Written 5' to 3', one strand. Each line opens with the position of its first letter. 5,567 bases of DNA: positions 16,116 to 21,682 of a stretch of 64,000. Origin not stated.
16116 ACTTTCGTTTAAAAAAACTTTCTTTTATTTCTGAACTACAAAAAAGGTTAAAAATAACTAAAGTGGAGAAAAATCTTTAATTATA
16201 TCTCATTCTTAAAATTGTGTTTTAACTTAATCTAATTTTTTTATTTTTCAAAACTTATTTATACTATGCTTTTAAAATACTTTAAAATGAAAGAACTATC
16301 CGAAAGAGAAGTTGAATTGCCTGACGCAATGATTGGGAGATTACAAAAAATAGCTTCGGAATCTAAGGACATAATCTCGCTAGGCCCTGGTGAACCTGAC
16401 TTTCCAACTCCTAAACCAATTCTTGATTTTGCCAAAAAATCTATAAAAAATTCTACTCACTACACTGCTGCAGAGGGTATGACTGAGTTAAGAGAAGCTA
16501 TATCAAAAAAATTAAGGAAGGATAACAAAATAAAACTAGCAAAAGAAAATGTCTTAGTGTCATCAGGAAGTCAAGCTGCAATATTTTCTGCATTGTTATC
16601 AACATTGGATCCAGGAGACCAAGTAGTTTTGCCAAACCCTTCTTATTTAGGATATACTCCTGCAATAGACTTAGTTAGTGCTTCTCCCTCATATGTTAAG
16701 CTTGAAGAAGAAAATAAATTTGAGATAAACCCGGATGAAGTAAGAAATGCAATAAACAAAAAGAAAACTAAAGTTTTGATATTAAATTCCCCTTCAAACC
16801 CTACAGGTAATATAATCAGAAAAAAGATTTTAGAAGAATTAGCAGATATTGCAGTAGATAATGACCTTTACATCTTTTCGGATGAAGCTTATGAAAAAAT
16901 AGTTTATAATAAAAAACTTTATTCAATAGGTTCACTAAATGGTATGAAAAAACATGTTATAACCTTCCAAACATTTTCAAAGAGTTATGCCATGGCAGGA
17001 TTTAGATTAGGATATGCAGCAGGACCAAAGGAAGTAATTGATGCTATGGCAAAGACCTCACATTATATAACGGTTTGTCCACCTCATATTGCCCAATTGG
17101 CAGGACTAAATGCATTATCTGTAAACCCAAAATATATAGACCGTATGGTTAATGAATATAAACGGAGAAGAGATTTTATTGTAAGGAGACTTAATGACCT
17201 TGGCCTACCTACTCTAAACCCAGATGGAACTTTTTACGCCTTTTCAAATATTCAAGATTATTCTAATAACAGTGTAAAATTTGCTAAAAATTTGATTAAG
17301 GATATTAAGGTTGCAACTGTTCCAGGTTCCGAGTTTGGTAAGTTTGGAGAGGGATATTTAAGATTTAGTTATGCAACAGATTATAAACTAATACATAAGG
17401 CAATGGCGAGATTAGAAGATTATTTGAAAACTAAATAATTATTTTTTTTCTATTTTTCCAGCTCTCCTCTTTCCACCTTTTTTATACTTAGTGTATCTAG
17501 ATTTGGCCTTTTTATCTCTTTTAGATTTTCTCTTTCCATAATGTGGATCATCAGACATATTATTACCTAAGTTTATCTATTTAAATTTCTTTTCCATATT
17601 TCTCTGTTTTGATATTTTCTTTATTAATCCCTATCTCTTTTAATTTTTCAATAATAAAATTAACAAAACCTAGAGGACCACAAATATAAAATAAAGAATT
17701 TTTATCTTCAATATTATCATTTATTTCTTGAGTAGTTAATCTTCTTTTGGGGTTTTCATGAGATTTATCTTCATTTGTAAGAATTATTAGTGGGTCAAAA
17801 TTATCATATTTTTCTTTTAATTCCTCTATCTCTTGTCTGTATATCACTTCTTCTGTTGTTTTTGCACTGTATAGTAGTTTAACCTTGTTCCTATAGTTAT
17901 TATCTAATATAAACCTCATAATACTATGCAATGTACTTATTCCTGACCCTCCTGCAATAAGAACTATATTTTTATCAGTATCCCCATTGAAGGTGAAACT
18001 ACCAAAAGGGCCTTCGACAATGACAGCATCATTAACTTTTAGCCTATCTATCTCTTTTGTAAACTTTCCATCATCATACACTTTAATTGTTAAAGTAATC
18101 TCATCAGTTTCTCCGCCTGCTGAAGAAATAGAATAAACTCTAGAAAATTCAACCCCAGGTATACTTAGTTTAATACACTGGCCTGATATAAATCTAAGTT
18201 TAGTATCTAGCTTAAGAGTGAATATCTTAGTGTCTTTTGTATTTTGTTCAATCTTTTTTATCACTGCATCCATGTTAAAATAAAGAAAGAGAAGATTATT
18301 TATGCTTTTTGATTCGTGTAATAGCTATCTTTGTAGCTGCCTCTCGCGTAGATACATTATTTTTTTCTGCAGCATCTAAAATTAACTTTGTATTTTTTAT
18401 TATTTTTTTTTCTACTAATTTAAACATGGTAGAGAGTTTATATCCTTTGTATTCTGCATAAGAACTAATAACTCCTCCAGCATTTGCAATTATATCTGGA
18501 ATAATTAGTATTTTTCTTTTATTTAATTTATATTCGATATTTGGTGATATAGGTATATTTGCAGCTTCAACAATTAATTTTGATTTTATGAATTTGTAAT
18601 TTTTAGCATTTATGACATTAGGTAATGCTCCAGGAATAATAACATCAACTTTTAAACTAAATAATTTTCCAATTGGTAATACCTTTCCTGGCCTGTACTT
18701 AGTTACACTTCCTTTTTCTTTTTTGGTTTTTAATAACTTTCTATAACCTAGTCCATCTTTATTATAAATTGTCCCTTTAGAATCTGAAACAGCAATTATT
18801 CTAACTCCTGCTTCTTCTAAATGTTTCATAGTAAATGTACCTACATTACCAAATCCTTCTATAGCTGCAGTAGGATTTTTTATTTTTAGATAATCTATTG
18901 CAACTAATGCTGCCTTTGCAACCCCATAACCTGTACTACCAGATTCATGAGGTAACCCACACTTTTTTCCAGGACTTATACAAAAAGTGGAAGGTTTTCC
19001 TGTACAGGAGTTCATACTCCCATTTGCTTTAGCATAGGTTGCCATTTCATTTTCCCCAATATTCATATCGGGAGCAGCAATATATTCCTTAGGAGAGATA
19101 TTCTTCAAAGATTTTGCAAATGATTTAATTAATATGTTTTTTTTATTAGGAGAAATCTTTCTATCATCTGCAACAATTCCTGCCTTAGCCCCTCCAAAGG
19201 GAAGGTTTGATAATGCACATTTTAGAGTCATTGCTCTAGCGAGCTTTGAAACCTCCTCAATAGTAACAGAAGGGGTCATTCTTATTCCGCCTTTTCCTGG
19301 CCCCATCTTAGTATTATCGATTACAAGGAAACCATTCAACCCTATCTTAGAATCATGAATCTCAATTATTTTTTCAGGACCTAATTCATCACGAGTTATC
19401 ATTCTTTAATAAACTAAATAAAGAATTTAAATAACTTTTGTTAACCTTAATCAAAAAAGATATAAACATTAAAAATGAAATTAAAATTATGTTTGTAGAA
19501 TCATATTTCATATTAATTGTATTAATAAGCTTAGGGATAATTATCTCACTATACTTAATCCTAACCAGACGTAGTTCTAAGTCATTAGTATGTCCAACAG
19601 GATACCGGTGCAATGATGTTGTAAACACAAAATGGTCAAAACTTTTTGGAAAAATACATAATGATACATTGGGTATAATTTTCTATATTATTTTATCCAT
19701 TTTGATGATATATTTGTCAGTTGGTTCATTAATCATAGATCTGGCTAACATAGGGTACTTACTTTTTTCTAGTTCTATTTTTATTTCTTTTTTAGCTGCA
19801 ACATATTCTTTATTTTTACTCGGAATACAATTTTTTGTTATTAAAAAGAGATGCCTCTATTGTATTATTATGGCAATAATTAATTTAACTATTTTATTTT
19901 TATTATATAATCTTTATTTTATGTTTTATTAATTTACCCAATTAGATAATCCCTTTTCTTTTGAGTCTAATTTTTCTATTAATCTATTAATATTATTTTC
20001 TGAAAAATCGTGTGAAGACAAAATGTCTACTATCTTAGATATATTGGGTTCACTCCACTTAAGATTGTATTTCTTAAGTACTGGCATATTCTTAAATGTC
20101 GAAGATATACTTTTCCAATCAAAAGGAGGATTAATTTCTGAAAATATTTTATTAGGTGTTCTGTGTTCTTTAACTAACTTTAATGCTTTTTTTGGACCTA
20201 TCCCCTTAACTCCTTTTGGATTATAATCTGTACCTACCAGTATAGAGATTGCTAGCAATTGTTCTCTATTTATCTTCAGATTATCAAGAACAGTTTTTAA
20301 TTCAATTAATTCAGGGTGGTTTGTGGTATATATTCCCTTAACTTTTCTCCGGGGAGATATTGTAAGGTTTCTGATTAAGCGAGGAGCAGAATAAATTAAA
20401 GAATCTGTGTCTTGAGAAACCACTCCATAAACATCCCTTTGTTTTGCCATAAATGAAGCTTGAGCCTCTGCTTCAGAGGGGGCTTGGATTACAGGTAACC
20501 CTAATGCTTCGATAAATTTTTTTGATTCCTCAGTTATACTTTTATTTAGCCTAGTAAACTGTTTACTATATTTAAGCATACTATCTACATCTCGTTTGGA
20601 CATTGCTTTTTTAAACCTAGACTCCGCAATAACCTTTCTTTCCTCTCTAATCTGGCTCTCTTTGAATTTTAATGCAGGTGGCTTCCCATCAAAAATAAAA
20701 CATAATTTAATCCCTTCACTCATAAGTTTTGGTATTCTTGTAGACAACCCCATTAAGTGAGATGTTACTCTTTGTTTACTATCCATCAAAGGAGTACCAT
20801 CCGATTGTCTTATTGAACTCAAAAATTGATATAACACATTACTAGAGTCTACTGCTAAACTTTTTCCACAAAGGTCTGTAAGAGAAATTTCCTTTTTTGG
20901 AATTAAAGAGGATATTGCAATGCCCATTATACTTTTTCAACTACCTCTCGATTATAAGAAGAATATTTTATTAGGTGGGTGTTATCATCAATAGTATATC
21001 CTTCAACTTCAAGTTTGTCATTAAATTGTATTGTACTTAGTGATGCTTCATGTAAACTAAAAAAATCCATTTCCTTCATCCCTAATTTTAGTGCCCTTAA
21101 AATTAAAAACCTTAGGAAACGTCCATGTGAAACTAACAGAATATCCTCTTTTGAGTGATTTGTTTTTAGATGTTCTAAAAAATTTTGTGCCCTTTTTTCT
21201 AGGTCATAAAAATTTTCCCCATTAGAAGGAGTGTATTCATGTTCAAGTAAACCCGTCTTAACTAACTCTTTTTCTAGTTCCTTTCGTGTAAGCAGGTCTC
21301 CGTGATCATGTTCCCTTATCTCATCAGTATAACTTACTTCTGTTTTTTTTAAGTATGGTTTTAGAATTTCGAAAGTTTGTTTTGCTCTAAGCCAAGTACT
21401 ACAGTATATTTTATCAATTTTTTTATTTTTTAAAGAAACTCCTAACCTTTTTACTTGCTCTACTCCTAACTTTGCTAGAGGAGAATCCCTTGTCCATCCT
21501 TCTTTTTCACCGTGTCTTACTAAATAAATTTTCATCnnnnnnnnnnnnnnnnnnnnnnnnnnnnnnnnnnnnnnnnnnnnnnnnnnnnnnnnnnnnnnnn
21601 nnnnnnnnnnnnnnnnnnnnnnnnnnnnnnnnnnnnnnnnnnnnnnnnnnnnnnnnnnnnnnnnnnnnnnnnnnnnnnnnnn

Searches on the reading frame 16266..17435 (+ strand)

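Call 27: search_protein_families(library=pfam, proteins=[window:16266-17435:+], max_evalue=0.01)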
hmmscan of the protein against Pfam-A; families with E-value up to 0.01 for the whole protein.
window:16266-17435:+ (390 aa): 4 families
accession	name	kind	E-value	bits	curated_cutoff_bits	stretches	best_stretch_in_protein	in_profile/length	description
PF00155.27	Aminotran_1_2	-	3.6e-71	240.7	19.7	1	34-383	1-361/361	Aminotransferase class I and II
PF01041.23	DegT_DnrJ_EryC1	-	4.9e-08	33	19.8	1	92-208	39-147/360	DegT/DnrJ/EryC1/StrS aminotransferase family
PF01053.26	Cys_Met_Meta_PP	-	9.8e-08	31.4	27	1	75-184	53-154/381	Cys/Met metabolism PLP-dependent enzyme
PF04190.19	GET4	-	0.0021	18.3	30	1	11-111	38-127/257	Golgi to ER traffic protein 4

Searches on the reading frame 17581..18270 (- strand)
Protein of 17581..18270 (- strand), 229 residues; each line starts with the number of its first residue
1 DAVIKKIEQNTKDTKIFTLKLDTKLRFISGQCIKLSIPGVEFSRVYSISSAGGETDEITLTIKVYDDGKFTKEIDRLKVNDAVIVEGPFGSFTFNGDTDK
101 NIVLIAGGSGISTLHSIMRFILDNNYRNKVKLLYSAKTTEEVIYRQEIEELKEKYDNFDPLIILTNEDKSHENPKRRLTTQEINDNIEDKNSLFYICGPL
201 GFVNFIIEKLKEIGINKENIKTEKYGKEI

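Call 27: search_protein_families(library=pfam, proteins=[window:17581-18270:-], max_evalue=0.01)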
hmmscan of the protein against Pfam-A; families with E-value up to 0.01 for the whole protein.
window:17581-18270:- (229 aa): 4 families
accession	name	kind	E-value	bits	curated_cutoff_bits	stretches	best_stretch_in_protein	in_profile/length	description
PF00970.30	FAD_binding_6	-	7.8e-17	61.9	21.1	1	3-93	3-98/99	Oxidoreductase FAD-binding domain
PF00175.26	NAD_binding_1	-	1.1e-15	58.7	22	1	104-206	1-107/109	Oxidoreductase NAD-binding domain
PF08030.17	NAD_binding_6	-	4.9e-07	30.4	22.2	1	100-191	2-100/156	Ferric reductase NAD binding domain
PF22290.1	DmmA-like_N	-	0.0026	18.6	33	0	101-220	20-124/124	Dimethylamine monooxygenase subunit DmmA-like, N-terminal domain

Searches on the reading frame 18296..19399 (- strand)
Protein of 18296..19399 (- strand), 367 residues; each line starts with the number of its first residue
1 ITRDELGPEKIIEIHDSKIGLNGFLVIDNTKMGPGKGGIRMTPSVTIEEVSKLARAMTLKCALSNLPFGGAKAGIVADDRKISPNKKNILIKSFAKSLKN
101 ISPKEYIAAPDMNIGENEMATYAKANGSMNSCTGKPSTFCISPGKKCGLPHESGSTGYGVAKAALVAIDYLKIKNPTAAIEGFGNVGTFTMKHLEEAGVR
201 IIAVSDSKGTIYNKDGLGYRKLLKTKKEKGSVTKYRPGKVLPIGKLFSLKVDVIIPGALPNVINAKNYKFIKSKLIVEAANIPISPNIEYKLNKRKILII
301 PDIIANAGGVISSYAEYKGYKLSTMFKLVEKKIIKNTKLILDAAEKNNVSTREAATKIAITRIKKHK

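Call 27: search_protein_families(library=pfam, proteins=[window:18296-19399:-], max_evalue=0.01)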
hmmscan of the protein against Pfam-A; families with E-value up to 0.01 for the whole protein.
window:18296-19399:- (367 aa): 2 families
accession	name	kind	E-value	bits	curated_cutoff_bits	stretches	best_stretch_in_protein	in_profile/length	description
PF00208.27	ELFV_dehydrog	-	1.2e-50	173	23.4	1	150-365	4-235/241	Glutamate/Leucine/Phenylalanine/Valine dehydrogenase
PF02812.23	ELFV_dehydrog_N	-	7.1e-29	100.6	25.3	1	11-123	4-124/129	Glu/Leu/Phe/Val dehydrogenase, dimerisation domain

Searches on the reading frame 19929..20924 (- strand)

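Call 27: search_protein_families(library=pfam, proteins=[window:19929-20924:-], max_evalue=0.01)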
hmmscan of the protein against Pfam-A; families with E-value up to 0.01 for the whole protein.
window:19929-20924:- (331 aa): 3 families
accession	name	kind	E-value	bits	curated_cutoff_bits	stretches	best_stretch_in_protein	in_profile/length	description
PF00867.23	XPG_I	-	2.1e-25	89.4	24.9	1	142-233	1-89/89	XPG I-region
PF00752.23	XPG_N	-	3.5e-16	59.9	22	1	11-97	17-98/101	XPG N-terminal domain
PF01367.25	5_3_exonuc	-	0.00028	21.8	40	1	221-265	4-49/97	5'-3' exonuclease, C-terminal SAM fold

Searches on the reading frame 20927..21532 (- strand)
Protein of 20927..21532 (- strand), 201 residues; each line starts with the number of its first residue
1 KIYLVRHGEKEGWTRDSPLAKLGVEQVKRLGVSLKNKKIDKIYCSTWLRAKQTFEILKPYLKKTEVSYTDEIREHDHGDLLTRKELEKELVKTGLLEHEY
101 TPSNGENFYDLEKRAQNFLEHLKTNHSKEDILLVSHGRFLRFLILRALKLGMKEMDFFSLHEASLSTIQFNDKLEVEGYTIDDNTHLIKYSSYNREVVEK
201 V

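Call 58: search_protein_families(library=pfam, proteins=[window:20927-21532:-], max_evalue=0.01)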
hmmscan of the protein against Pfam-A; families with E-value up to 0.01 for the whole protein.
window:20927-21532:- (201 aa): 1 family
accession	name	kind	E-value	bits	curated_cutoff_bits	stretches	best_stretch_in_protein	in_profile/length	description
PF00300.27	His_Phos_1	-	1.7e-37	129.4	21.7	1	2-173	1-184/194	Histidine phosphatase superfamily (branch 1)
